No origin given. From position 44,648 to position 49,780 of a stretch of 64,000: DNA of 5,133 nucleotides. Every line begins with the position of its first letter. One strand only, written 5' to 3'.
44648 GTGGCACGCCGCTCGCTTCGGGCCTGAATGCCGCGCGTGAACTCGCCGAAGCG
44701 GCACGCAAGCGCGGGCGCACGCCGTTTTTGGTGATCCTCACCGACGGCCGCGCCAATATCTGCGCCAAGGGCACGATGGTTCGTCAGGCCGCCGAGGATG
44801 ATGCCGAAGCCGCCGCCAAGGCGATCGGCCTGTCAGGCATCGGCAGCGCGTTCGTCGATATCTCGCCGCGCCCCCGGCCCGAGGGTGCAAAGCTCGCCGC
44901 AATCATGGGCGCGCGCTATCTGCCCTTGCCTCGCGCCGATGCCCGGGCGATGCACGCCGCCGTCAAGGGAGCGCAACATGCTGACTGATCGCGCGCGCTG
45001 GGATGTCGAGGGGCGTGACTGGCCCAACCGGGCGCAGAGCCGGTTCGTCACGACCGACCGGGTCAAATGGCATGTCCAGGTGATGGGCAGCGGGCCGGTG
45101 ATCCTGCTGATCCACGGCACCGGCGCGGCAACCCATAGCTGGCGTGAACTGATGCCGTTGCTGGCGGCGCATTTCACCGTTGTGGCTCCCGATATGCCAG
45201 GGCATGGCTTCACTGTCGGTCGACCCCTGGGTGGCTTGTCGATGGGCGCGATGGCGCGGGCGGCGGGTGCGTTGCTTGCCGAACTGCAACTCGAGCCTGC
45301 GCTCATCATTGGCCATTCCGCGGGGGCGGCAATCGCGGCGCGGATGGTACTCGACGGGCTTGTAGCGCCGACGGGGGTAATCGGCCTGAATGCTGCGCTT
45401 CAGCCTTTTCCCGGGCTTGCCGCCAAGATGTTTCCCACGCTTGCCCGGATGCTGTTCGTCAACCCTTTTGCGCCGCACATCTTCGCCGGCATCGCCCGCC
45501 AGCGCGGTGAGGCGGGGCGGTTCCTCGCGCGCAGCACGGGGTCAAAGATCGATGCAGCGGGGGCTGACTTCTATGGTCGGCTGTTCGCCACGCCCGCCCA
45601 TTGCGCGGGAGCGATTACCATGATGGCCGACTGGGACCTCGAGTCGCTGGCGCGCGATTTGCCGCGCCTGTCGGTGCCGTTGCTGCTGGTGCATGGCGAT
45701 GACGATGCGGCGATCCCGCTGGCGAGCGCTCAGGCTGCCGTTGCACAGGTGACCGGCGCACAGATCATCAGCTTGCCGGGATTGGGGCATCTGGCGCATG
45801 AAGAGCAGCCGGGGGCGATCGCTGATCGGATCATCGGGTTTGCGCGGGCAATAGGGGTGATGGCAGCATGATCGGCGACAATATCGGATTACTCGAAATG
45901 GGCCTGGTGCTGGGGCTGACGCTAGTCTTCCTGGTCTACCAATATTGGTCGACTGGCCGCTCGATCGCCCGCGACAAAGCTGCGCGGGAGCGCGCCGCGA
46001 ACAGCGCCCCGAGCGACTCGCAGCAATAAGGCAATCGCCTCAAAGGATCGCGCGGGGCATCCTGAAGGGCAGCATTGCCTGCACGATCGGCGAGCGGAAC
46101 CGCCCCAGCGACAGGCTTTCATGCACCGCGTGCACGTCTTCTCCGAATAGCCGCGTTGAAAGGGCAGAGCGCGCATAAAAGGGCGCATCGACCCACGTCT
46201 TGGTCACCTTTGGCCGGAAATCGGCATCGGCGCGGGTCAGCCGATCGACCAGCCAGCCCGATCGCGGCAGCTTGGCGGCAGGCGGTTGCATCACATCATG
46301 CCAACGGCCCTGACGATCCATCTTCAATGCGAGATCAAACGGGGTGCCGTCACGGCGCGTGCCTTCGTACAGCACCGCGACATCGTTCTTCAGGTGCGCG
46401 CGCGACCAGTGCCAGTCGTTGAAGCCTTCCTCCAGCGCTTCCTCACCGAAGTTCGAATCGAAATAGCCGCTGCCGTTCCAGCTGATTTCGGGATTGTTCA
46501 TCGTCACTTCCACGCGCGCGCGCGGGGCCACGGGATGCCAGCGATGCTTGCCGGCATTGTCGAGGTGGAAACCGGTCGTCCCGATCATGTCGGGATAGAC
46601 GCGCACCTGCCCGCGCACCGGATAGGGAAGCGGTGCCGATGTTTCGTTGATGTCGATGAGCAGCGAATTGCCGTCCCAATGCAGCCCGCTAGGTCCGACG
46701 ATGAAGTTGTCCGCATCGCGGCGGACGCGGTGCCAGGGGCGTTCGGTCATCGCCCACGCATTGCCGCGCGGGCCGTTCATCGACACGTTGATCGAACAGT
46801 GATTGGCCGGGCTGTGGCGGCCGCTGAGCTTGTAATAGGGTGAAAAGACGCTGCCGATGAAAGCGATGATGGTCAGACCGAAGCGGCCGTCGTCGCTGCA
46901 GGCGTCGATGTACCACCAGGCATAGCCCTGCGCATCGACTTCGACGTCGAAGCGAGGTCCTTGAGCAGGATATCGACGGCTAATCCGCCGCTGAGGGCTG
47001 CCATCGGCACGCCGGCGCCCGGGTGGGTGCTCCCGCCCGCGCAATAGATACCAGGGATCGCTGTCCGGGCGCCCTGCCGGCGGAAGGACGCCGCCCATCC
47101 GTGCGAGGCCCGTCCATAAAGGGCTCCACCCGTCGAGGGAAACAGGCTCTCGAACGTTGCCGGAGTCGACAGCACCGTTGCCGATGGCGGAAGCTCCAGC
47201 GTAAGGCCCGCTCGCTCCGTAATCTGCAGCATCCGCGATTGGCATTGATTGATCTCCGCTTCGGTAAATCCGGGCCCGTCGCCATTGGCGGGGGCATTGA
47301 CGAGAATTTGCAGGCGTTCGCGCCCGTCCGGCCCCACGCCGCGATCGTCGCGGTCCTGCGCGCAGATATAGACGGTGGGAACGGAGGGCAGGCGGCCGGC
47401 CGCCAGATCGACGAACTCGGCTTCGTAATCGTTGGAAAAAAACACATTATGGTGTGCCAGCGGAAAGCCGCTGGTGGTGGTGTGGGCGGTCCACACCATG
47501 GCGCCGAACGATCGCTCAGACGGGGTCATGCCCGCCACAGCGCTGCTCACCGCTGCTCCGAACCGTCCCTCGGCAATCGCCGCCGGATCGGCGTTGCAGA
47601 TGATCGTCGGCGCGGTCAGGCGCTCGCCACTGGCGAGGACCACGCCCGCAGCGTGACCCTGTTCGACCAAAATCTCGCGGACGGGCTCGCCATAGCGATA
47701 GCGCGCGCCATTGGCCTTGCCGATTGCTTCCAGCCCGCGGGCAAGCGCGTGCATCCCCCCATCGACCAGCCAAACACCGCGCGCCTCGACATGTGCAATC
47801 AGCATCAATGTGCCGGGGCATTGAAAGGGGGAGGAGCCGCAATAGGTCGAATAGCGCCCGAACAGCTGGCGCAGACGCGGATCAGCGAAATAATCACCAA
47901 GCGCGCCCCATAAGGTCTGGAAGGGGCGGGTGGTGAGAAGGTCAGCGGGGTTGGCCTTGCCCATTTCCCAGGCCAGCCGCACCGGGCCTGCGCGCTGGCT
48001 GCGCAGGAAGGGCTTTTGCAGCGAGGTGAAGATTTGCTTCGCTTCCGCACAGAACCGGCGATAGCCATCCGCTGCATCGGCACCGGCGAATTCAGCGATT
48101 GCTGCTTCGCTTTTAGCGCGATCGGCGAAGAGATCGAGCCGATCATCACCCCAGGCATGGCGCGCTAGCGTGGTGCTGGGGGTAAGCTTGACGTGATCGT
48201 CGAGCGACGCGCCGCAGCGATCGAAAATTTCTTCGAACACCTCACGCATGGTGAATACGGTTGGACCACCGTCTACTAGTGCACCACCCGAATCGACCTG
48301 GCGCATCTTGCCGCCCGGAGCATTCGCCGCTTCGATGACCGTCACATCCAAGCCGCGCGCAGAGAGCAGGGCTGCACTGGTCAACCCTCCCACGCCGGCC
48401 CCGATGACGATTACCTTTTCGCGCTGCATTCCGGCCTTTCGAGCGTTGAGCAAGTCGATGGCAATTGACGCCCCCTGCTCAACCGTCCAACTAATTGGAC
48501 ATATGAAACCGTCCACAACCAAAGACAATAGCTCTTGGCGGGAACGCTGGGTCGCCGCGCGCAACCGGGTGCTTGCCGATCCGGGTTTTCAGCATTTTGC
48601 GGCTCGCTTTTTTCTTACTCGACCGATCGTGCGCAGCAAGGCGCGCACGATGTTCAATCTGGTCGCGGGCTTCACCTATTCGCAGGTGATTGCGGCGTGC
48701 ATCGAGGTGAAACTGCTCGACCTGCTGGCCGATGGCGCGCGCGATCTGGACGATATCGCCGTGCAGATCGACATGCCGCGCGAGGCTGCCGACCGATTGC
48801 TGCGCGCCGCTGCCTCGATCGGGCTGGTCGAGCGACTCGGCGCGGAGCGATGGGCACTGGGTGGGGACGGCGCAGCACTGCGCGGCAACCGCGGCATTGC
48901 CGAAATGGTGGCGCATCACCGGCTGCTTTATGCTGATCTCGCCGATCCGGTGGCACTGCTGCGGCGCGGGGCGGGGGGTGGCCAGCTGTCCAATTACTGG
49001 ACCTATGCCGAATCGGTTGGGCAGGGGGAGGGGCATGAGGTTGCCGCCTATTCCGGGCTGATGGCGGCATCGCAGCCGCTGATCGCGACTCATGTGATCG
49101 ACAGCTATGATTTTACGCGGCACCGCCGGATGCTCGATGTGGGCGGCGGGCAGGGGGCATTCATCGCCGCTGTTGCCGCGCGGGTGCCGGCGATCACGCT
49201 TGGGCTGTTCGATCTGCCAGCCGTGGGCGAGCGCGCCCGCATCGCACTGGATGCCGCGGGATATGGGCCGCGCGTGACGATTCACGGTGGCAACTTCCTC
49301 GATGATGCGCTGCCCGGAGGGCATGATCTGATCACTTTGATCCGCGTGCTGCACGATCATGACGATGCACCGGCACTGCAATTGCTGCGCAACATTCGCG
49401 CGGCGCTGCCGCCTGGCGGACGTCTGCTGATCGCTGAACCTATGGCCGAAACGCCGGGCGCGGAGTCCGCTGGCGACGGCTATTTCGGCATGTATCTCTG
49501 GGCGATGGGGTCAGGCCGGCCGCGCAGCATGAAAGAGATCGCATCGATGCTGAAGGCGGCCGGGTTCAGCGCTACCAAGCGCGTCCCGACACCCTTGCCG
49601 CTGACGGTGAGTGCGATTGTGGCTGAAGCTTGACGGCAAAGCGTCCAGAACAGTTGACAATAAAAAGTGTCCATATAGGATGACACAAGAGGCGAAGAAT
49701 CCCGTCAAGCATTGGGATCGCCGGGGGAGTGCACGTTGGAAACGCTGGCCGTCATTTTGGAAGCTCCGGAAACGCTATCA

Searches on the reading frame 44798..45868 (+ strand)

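Call 13: search_protein_families(library=ncbifam, proteins=[window:44798-45868:+], max_evalue=0.00001)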
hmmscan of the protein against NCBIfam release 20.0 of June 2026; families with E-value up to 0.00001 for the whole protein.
window:44798-45868:+ (357 aa): 20 families
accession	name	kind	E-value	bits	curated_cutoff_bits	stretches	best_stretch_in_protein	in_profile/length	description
TIGR03056.1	bchO_mg_che_rel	equivalog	6.8e-90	300.8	172.55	1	74-348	1-276/278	alpha/beta fold hydrolase BchO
NF011457.0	PRK14875.1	equivalog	1.1e-24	87.1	307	1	83-185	116-217/372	acetoin dehydrogenase dihydrolipoyllysine-residue acetyltransferase subunit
NF051488.1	bifunc_PcaDC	exception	1.7e-23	83.4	390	1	92-349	3-250/375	bifunctional 3-oxoadipate enol-lactonase/4-carboxymuconolactone decarboxylase PcaDC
TIGR02427.1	protocat_pcaD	equivalog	1e-21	77.5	255.85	2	270-348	174-249/251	3-oxoadipate enol-lactonase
NF051487.1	bifunc_PcaCD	exception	7e-19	68.2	430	1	99-348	172-410/413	bifunctional 4-carboxymuconolactone decarboxylase/3-oxoadipate enol-lactonase PcaCD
NF002873.0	PRK03204.1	equivalog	1e-17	64.4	466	1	80-346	15-282/286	haloalkane dehalogenase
TIGR03695.1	menH_SHCHC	equivalog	7.5e-15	55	208.55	1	99-186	2-91/252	2-succinyl-6-hydroxy-2,4-cyclohexadiene-1-carboxylate synthase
NF045632.1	hydroxlase_HsaD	equivalog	2e-14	53.2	400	1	81-186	14-124/290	4,5:9,10-diseco-3-hydroxy-5,9,17-trioxoandrosta-1(10),2-diene-4-oate hydrolase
NF002938.0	PRK03592.1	equivalog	1.3e-13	51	241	1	79-203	10-133/298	haloalkane dehalogenase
TIGR01738.1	bioH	equivalog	1.4e-13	51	206.95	1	100-332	5-228/245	pimeloyl-ACP methyl ester esterase BioH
NF050089.1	i_nPHAscl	equivalog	6.4e-12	45.1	300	1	96-186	15-104/288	intracellular short-chain-length polyhydroxyalkanoate depolymerase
TIGR03611.1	RutD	equivalog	2.5e-11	43.4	238.5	1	96-187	10-101/258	pyrimidine utilization protein D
NF008340.0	PRK11126.1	equivalog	1.9e-08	33.9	261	0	97-187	12-99/255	2-succinyl-6-hydroxy-2,4-cyclohexadiene-1-carboxylate synthase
NF052610.1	macro_16_ester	equivalog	4.1e-08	32.9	420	1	286-345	217-276/281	alpha/beta fold macrolide esterase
NF007954.0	PRK10673.1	equivalog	1e-07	31.5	399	0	101-183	18-98/255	esterase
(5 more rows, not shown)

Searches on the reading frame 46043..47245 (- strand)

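Call 13: search_protein_families(library=ncbifam, proteins=[window:46043-47245:-], max_evalue=0.00001)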
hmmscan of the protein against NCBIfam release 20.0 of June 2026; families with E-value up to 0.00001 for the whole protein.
window:46043-47245:- (401 aa): 1 family
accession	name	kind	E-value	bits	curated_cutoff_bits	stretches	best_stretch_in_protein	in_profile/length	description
NF045922.1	CarotHydtaseCrtCRhod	equivalog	1.9e-91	306.3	400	1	126-398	1-273/278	carotenoid 1,2-hydratase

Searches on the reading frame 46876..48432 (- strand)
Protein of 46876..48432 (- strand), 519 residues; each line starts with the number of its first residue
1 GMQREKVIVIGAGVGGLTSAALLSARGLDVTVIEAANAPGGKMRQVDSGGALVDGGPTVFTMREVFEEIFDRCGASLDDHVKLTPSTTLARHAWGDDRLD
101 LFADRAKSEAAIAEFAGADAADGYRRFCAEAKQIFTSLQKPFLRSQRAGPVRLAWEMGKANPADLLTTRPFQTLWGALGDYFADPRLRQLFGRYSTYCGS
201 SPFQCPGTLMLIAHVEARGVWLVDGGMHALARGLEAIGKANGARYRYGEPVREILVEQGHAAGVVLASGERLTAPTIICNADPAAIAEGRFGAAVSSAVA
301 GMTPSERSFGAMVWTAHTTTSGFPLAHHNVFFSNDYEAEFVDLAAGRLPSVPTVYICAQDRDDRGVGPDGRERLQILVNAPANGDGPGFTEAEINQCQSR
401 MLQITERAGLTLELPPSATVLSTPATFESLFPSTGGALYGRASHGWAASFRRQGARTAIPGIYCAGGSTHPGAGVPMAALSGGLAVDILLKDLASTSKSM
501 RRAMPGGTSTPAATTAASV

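Call 15: search_protein_families(library=ncbifam, proteins=[window:46876-48432:-], max_evalue=0.00001)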
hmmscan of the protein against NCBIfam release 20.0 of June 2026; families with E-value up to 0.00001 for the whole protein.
window:46876-48432:- (519 aa): 19 families
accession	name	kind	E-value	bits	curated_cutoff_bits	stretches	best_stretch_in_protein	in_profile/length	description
NF045637.1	carotdesatCrtDProt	equivalog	1.1e-199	664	580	1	7-492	1-485/485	1-hydroxycarotenoid 3,4-desaturase CrtD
TIGR02734.1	crtI_fam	subfamily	7.3e-83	279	238.1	1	7-499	1-498/504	phytoene desaturase family protein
NF042421.1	hydcarot_desat_CrtD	equivalog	1.4e-54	185.4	500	1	6-489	3-483/487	1-hydroxycarotenoid 3,4-desaturase CrtD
NF058655.1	CrtID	equivalog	9e-51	173.2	640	1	7-483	1-475/478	bifunctional phytoene desaturase/3,4-desaturase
TIGR02730.1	carot_isom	equivalog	1.2e-21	77.2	586.9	1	7-281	3-282/493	carotenoid isomerase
TIGR02733.1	desat_CrtD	equivalog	4.1e-17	62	549.7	1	5-479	2-478/492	C-3',4' desaturase CrtD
NF045689.1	BCarotKetCrtO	equivalog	2.8e-11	42.7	1000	0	2-42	1-41/563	beta-carotene ketolase CrtO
NF005560.0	PRK07233.1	equivalog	4e-09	35.8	252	1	6-51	2-47/435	hypothetical protein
TIGR00562.1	proto_IX_ox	equivalog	2.4e-08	33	97.85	1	4-63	2-63/470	protoporphyrinogen oxidase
TIGR03467.1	HpnE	equivalog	2.6e-08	33.6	283.05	1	7-59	1-55/430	hydroxysqualene dehydroxylase HpnE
NF008845.0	PRK11883.1-5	equivalog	1.4e-07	30.2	560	1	3-64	3-70/468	protoporphyrinogen oxidase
NF001933.0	PRK00711.1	subfamily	5.2e-07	29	383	0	6-41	2-37/429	D-amino acid dehydrogenase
NF009410.0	PRK12771.1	subfamily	1.3e-06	27.3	516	1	5-44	139-178/566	NAD(P)-binding protein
NF005548.0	PRK07208.1-4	equivalog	1.6e-06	27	389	1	3-67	2-67/488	hypothetical protein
NF005720.0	PRK07538.1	subfamily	2.2e-06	26.9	400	1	4-37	2-35/418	hypothetical protein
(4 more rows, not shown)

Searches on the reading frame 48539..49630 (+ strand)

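Call 15: search_protein_families(library=ncbifam, proteins=[window:48539-49630:+], max_evalue=0.00001)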
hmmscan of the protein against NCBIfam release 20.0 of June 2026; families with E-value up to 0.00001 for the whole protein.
window:48539-49630:+ (364 aa): 3 families
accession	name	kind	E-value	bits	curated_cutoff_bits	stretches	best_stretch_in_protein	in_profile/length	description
TIGR02716.1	C20_methyl_CrtF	equivalog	6.8e-13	48.4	276.1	1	186-326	141-278/306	bacteriochlorophyllide d C-20 methyltransferase BchU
NF053543.1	FlxJ_fam_MTase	equivalog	1.4e-08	34.1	560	1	48-309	27-294/352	FlxJ family methyltransferase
NF043040.1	corrin_prot_MT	hypoth_equivalog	5.8e-06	25.9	180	0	194-347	41-200/216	corrinoid protein-associated methyltransferase CpaM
